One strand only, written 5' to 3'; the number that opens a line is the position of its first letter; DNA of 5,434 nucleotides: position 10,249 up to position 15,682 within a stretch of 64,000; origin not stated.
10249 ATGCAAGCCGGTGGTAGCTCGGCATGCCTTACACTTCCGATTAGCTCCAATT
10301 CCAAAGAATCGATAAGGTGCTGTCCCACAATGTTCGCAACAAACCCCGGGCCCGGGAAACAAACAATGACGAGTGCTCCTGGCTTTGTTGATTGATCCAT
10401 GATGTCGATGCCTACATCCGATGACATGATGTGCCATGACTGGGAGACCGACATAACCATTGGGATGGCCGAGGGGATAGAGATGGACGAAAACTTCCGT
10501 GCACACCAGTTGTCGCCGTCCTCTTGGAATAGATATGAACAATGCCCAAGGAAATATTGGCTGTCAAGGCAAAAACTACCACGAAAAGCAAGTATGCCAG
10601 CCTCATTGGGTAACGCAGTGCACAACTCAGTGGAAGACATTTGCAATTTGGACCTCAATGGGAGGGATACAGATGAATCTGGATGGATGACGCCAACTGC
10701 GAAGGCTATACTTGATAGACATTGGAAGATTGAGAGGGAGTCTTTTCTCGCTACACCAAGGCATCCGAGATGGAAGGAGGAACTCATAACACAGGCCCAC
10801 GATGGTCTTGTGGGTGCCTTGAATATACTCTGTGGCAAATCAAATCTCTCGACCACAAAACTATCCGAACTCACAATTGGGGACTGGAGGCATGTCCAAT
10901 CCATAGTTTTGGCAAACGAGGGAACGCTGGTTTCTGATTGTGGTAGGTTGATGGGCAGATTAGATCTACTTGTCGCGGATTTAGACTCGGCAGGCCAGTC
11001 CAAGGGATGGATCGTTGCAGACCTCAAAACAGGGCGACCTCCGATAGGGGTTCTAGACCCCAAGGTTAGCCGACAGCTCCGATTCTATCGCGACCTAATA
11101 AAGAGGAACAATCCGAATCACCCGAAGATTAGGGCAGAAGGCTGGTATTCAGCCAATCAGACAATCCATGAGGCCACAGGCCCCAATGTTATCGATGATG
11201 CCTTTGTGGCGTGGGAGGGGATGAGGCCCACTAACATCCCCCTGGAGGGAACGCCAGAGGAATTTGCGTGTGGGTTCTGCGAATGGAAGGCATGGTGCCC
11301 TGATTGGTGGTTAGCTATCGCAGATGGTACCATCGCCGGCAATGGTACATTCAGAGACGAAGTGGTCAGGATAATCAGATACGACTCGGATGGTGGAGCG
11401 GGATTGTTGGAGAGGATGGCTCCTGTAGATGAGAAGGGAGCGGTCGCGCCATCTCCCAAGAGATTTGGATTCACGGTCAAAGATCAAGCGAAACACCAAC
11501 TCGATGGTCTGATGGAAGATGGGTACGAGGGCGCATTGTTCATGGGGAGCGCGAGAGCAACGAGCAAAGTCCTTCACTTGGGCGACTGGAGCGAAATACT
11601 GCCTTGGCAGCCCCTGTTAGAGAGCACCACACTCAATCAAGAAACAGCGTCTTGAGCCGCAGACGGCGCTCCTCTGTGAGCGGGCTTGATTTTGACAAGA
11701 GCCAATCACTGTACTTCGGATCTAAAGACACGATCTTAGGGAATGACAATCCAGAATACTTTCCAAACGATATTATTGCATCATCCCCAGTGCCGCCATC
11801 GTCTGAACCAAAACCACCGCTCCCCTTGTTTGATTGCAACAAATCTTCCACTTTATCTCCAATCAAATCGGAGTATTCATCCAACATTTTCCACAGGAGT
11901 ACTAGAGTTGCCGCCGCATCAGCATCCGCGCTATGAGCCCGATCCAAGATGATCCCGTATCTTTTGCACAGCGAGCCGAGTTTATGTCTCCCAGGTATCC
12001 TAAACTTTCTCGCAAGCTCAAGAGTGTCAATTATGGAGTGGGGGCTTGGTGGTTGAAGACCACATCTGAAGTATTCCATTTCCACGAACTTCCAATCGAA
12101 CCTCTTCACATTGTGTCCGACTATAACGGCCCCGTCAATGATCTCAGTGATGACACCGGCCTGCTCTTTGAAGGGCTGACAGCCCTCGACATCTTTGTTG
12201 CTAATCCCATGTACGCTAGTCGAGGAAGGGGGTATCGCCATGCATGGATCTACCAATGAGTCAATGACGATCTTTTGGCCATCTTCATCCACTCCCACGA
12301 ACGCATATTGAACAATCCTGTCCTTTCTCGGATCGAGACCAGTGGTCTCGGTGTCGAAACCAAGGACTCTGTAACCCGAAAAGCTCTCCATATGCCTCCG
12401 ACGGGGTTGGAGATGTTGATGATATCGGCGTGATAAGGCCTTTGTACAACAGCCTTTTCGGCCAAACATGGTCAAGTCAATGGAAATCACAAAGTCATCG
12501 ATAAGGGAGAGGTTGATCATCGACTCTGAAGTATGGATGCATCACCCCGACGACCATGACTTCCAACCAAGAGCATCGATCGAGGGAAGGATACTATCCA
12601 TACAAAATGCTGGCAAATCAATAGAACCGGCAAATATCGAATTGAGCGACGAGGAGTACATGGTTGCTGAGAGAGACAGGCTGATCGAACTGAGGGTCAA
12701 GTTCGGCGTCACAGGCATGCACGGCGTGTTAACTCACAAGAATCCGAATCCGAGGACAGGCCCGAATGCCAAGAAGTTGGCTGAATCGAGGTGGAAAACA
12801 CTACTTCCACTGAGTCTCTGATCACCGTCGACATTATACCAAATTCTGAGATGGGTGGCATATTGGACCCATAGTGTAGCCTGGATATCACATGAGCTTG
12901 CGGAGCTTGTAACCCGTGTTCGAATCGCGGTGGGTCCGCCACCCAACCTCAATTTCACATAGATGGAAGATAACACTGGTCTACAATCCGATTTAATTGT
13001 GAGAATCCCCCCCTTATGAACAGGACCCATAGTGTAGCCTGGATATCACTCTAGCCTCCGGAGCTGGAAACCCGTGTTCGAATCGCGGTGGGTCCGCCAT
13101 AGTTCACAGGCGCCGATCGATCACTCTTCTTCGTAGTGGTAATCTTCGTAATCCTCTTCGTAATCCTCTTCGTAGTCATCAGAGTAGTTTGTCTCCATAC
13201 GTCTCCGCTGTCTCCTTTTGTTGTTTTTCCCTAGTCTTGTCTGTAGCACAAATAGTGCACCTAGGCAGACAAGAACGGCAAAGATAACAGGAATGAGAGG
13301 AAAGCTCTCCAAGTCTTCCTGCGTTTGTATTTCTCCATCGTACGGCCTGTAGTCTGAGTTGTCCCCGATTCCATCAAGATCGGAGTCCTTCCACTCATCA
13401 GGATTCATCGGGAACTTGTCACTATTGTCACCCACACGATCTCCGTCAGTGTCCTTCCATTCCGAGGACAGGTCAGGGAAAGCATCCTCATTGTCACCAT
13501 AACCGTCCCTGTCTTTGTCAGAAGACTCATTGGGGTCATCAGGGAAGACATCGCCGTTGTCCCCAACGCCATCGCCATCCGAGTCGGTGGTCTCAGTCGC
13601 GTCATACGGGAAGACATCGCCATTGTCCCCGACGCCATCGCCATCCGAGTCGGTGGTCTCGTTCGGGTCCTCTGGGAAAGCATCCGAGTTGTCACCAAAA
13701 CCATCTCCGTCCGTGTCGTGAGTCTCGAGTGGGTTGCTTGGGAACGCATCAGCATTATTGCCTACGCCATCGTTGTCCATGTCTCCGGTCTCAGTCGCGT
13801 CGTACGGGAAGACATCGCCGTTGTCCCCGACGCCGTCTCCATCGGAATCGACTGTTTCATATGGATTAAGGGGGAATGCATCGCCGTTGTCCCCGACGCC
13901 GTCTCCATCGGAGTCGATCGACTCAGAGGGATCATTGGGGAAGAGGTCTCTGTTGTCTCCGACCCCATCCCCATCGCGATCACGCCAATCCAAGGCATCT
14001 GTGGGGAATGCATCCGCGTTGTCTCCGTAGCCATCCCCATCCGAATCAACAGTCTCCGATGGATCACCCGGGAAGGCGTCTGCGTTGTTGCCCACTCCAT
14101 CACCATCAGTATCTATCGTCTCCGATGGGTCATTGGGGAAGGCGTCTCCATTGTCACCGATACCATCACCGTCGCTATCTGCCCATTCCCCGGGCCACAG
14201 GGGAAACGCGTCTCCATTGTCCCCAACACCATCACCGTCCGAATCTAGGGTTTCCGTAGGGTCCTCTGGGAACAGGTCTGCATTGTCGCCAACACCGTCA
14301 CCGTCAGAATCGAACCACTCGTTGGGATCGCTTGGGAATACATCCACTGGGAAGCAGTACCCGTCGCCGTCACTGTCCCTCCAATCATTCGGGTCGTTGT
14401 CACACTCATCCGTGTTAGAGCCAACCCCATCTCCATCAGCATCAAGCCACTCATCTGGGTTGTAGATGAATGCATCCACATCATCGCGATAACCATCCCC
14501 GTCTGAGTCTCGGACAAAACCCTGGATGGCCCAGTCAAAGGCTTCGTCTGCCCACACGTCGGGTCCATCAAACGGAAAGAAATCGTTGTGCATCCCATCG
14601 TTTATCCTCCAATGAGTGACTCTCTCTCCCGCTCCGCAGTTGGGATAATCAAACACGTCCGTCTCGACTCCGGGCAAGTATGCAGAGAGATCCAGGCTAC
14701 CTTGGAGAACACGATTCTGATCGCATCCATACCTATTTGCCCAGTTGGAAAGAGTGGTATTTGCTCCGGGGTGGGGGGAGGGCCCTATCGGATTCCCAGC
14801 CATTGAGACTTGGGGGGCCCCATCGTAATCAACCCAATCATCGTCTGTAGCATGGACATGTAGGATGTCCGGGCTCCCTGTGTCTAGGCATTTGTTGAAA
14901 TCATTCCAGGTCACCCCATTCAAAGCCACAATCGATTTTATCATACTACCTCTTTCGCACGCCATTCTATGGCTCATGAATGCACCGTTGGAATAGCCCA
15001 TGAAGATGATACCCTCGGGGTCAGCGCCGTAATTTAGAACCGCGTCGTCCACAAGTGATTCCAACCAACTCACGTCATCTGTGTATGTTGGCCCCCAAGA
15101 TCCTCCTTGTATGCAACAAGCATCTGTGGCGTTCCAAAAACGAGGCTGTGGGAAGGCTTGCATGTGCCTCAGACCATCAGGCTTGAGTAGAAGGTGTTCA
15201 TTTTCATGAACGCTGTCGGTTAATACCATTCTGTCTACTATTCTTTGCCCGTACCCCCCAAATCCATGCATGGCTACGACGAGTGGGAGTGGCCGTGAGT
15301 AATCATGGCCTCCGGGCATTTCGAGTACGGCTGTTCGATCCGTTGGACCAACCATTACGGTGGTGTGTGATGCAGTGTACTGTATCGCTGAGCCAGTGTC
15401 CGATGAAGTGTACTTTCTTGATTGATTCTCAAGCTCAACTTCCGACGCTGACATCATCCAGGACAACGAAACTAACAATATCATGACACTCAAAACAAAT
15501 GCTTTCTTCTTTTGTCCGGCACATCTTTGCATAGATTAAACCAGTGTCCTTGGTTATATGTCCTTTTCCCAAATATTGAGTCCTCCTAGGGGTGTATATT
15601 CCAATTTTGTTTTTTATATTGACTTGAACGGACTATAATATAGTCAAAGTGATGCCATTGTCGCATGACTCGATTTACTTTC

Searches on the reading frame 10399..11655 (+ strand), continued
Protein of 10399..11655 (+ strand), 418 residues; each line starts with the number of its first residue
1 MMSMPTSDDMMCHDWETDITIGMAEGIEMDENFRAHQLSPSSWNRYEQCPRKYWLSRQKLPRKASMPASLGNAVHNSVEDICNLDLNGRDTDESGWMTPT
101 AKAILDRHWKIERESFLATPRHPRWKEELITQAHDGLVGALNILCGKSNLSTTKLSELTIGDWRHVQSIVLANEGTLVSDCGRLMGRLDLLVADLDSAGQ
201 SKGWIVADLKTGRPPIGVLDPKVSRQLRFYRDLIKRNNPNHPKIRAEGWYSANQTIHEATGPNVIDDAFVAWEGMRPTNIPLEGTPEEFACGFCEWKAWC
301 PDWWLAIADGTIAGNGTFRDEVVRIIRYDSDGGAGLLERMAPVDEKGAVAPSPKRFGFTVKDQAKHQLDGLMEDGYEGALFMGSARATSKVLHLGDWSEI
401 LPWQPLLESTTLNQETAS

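Call 57: find_encoding_contigs(protein=P0475, flank=9000, max_places=1)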
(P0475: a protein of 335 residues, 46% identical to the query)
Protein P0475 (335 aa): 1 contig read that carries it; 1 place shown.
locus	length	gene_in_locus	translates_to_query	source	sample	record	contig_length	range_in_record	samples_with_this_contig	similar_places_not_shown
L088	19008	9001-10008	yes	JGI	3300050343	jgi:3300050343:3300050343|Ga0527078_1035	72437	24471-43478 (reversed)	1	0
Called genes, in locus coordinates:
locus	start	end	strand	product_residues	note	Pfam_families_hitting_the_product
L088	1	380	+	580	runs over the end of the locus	-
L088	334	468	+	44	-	-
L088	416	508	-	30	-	-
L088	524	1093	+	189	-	-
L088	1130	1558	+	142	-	PF03479:PCC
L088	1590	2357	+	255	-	PF22745:Nlig-Ia, PF01653:DNA_ligase_aden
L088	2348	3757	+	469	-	PF01653:DNA_ligase_aden, PF03120:OB_DNA_ligase, PF12826:HHH_2 (faint), PF14520:HHH_5 (faint), PF00533:BRCT, PF12738:PTCB-BRCT (weak)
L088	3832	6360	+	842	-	PF18911:PKD_4 (weak)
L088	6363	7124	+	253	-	-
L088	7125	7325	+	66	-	-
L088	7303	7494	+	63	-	-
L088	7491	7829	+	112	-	-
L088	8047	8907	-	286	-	PF09754:PAC2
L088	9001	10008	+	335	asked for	PF12705:PDDEXK_1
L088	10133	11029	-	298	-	PF00929:RNase_T, PF20600:ExoX-like_C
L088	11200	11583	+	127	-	PF18911:PKD_4, PF00801:PKD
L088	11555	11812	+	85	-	-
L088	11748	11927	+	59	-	-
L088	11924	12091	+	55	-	-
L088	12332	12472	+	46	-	-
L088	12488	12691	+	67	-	-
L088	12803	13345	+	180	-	-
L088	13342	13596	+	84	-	-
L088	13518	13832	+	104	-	PF12710:HAD (weak)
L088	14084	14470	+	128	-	PF13279:4HBT_2, PF03061:4HBT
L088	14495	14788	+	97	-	-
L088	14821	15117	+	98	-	-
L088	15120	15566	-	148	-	PF13576:Pentapeptide_3 (faint), PF13599:Pentapeptide_4, PF00805:Pentapeptide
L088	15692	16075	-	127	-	-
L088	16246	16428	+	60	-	-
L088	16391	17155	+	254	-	PF13517:FG-GAP_3 (weak), PF01839:FG-GAP (weak), PF13517:FG-GAP_3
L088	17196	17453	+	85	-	-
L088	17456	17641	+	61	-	-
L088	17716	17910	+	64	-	-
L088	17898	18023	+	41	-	-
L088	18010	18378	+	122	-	-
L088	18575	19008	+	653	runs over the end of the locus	-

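Call 58: find_encoding_contigs(protein=P0474, flank=9000, max_places=1)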
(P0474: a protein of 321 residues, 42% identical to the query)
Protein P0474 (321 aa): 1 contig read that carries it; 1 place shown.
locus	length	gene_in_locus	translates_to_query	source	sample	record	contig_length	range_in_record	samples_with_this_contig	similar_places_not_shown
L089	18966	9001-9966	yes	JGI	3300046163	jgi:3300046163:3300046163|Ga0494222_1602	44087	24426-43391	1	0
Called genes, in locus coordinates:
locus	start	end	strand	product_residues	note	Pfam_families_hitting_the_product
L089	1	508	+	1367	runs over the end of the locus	-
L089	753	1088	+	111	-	-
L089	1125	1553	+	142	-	PF03479:PCC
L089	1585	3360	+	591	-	PF22745:Nlig-Ia, PF01653:DNA_ligase_aden, PF03120:OB_DNA_ligase, PF12826:HHH_2 (faint), PF14520:HHH_5 (faint)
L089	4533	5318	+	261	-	-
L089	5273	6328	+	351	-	PF18911:PKD_4 (weak)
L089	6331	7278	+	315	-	-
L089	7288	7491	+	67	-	-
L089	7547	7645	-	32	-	-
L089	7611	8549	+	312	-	-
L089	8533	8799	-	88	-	-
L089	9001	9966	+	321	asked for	PF12705:PDDEXK_1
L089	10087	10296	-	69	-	PF20600:ExoX-like_C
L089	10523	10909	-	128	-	PF00929:RNase_T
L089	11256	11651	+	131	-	PF00801:PKD, PF18911:PKD_4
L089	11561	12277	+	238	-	-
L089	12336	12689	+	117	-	-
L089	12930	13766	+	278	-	PF00702:Hydrolase (faint), PF12710:HAD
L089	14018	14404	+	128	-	PF13279:4HBT_2, PF03061:4HBT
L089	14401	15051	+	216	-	-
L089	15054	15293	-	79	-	PF00805:Pentapeptide, PF13576:Pentapeptide_3 (weak), PF13599:Pentapeptide_4 (weak)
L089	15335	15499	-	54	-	-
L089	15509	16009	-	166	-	-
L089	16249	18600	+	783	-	PF13517:FG-GAP_3 (weak), PF01839:FG-GAP (weak), PF13517:FG-GAP_3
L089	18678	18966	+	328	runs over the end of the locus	?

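Call 59: find_encoding_contigs(protein=P0467, flank=9000, max_places=1)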
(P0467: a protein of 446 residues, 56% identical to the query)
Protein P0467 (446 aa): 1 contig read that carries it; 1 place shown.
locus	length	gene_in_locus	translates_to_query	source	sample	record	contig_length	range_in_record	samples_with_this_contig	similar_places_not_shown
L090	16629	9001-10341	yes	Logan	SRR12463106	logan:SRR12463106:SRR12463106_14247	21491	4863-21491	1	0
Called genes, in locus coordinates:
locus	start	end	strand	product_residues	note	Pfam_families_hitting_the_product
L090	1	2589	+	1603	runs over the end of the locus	-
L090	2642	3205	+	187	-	-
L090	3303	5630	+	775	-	PF22745:Nlig-Ia, PF01653:DNA_ligase_aden, PF03120:OB_DNA_ligase, PF03119:DNA_ligase_ZBD (weak), PF14520:HHH_5 (faint), PF00533:BRCT, PF12738:PTCB-BRCT (weak)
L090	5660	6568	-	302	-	-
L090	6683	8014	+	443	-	PF13173:AAA_14, PF13635:DUF4143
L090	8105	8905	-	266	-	PF09754:PAC2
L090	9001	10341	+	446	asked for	PF12705:PDDEXK_1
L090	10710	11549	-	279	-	PF00929:RNase_T, PF13482:RNase_H_2 (faint)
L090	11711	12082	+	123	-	-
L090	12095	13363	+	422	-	PF00801:PKD, PF18911:PKD_4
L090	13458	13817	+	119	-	-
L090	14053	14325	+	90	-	-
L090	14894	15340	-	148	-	PF01850:PIN (weak)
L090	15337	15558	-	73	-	-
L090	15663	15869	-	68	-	-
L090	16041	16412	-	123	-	PF00903:Glyoxalase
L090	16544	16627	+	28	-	?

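Call 61: find_related_loci(query=A1, collection=viral_contigs, flank=8000)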
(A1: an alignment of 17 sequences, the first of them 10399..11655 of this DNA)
Query A1 (418 aa) in viral_contigs; peptide patterns used: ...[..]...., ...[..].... (x = any residue, [..] = any of these).
7 stretches matched a pattern, but none encodes a relative of the query by tblastn (E <= 1e-3).

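Call 66: search_protein_families(library=pfam, proteins=[L078:11545-12987:+, L084:7084-8016:-, L088:3832-6360:+], max_evalue=0.001)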
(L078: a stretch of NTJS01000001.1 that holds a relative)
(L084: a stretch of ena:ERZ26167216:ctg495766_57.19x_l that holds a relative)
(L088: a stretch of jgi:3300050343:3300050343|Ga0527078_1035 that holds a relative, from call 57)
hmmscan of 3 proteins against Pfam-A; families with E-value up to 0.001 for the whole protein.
L078:11545-12987:+ (480 aa): 1 family
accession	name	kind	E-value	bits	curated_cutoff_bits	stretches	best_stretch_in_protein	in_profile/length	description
PF00497.25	SBP_bac_3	-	1.2e-09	38.5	26.4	1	143-244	2-95/132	Bacterial extracellular solute-binding proteins, family 3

L084:7084-8016:- (310 aa): 0 families

L088:3832-6360:+ (842 aa): 1 family
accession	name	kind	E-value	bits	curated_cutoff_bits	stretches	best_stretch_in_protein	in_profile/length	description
PF18911.6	PKD_4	-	9.6e-07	29.2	27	1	636-714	3-78/85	PKD domain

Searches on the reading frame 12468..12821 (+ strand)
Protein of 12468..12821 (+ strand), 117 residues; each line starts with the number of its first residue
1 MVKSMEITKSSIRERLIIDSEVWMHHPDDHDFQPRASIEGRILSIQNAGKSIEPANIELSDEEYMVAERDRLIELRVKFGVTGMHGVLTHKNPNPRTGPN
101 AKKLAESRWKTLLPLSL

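Call 5: search_protein_families(library=pfam, proteins=[window:12468-12821:+], max_evalue=0.01)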
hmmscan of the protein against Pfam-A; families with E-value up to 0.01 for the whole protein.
window:12468-12821:+ (117 aa): 0 families

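Call 20: search_protein_families(library=ncbifam, proteins=[window:12468-12821:+], max_evalue=0.01)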
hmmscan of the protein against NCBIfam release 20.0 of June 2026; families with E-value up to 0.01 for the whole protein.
window:12468-12821:+ (117 aa): 0 families

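Call 44: find_homologous_proteins(query=window:12468-12821:+, max_evalue=0.001)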
Query window:12468-12821:+ (117 aa): 61 proteins with E <= 0.001 among 73 candidates.
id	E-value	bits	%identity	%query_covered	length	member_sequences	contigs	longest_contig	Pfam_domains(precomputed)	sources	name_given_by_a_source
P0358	4.2e-70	251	98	100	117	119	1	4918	-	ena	-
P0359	5.3e-60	218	100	85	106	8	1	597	-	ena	-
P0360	6.0e-54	199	76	100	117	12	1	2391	-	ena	-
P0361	1.2e-53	198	74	100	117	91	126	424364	-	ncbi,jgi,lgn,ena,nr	ncbi:MAG: hypothetical protein CMA72_06710 [Euryarchaeota archaeon]|jgi:hypothetical protein|nr:hypo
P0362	1.2e-53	198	76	100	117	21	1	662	-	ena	-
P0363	3.6e-53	196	74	100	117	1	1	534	-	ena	-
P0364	4.3e-52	193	74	100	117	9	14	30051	-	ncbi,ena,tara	tara:strand:- start:1731 stop:2084 length:354 start_codon:yes stop_codon:yes gene_type:complete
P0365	2.6e-42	161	65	100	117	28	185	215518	-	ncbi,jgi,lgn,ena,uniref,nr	ncbi:MAG: hypothetical protein CXX73_03065 [Methanobacteriota archaeon]|jgi:hypothetical protein|uni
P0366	3.1e-41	158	62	100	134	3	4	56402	-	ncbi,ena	-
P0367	9.7e-41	156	65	100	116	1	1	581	-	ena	-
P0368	9.8e-41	156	64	100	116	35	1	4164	-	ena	-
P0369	1.8e-40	155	62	100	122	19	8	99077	-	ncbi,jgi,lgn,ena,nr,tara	ncbi:MAG TPA: hypothetical protein HA330_03110 [Candidatus Thalassarchaeaceae archaeon]|nr:hypotheti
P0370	1.9e-40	155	64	100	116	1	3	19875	-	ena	-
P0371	3.1e-40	155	64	100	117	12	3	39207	-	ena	-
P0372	3.1e-40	155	63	100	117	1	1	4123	-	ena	-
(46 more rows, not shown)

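Call 47: search_protein_families(library=pfam, proteins=[window:12468-12821:+], max_evalue=1)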
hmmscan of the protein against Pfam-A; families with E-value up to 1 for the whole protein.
window:12468-12821:+ (117 aa): 0 families

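Call 51: predict_structure(alignment_id=A2)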
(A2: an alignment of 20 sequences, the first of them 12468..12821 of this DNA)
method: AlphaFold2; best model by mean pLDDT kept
length: 117 residues; sequences in the alignment: 20
mean_pLDDT: 80.4   pTM: 0.71
mean pLDDT of the five models: 80.4, 80.2, 80.0, 79.1, 78.0
residues with pLDDT >= 90: 61; 70-90: 30; 50-70: 6; < 50: 20
segments of 3 or more residues with pLDDT < 50: 85-101, 103-105
pLDDT, mean of each block of 10 residues (from residue 1): 90 95 81 92 90 92 96 92 49 41 59 93
secondary structure, 60 per line:
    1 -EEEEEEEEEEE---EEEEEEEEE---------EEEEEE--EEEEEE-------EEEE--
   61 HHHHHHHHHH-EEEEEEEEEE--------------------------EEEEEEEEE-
elements in order: E2-12 E16-24 E34-39 E42-47 E55-58 H61-70 E72-81 E108-116

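Call 56: fold_search(model_id=the predicted structure, library=pdb)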
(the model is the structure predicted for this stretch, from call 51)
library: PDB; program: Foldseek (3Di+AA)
matches with E <= 10: 318; with E <= 0.001: 0
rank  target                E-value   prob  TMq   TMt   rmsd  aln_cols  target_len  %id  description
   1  9ynu_B                5.6e-02  0.16  0.17  0.10  15.6       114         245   10  Tra1 and core modules including core tip of ctSAGA complex (released 2025-12-03)
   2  4n06_B                2.7e-01  0.13  0.17  0.08   8.3        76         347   13  Crystal structure of Cas1 from Archaeoglobus fulgidus and its nucleolytic activity (released 2014-01-15)
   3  4n06_A                3.0e-01  0.14  0.19  0.08   7.9        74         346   11  Crystal structure of Cas1 from Archaeoglobus fulgidus and its nucleolytic activity (released 2014-01-15)
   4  9p0c_B                3.2e-01  0.35  0.23  0.17   6.8        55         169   16  Crystal structure of Ca2+-bound RTX domain block V of adenylate cyclase toxin from Bordetella pertussis (released 2026-01-07)
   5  6t9k_B                3.2e-01  0.10  0.19  0.13  14.6       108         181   13  SAGA Core module (released 2020-01-29)
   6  6t9i_B                3.2e-01  0.10  0.19  0.11  14.6       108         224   13  cryo-EM structure of transcription coactivator SAGA (released 2020-01-29)
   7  7mi4_A                3.8e-01  0.15  0.20  0.06   8.2        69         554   12  Symmetrical PAM-PAM prespacer bound Cas4/Cas1/Cas2 complex (released 2021-11-17)
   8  5cvw                  4.1e-01  0.28  0.23  0.18   7.4        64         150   14  CRYSTAL STRUCTURE OF RTX DOMAIN BLOCK V OF ADENYLATE CYCLASE TOXIN FROM BORDETELLA PERTUSSIS (released 2015-09-09)
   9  9p0d                  4.1e-01  0.28  0.23  0.17   7.5        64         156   14  Crystal structure of Sr2+-bound RTX domain block V of adenylate cyclase toxin from Bordetella pertussis (released 2026-01-07)
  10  2muy_MODEL_1_A        4.1e-01  0.12  0.20  0.26  13.2        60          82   20  The solution structure of the FtsH periplasmic N-domain (released 2015-01-28)
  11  7wi3_E                4.1e-01  0.11  0.20  0.26  12.3        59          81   17  Cryo-EM structure of E.Coli FtsH-HflkC AAA protease complex (released 2022-06-01)
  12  5cxl_A                4.6e-01  0.30  0.23  0.18   6.7        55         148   16  CRYSTAL STRUCTURE OF RTX DOMAIN BLOCK V OF ADENYLATE CYCLASE TOXIN FROM BORDETELLA PERTUSSIS (released 2015-09-02)
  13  9p6c_B                4.9e-01  0.23  0.22  0.18   6.8        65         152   15  RTX domain block V of adenylate cyclase toxin with mutations D1533N, A1542N, D1560N, S1569N, D1587N, H1598N, H1608N (released 2025-12-24)
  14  4v8p_AP               4.9e-01  0.18  0.18  0.26   4.4        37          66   16  T.thermophila 60S ribosomal subunit in complex with initiation factor 6. (released 2014-07-09)
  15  6sus                  5.5e-01  0.41  0.22  0.11   4.6        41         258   20  Crystal structure of RTX domain blocks IV and V of adenylate cyclase toxin from Bordetella pertussis (released 2020-09-16)
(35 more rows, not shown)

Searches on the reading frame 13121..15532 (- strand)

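Call 5: search_protein_families(library=pfam, proteins=[window:13121-15532:-], max_evalue=0.01)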
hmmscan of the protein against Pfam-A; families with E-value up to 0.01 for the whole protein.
window:13121-15532:- (803 aa): 1 family
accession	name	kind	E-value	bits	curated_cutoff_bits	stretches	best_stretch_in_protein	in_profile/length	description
PF02230.22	Abhydrolase_2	-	0.00016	22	23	1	83-236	15-172/217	Phospholipase/Carboxylesterase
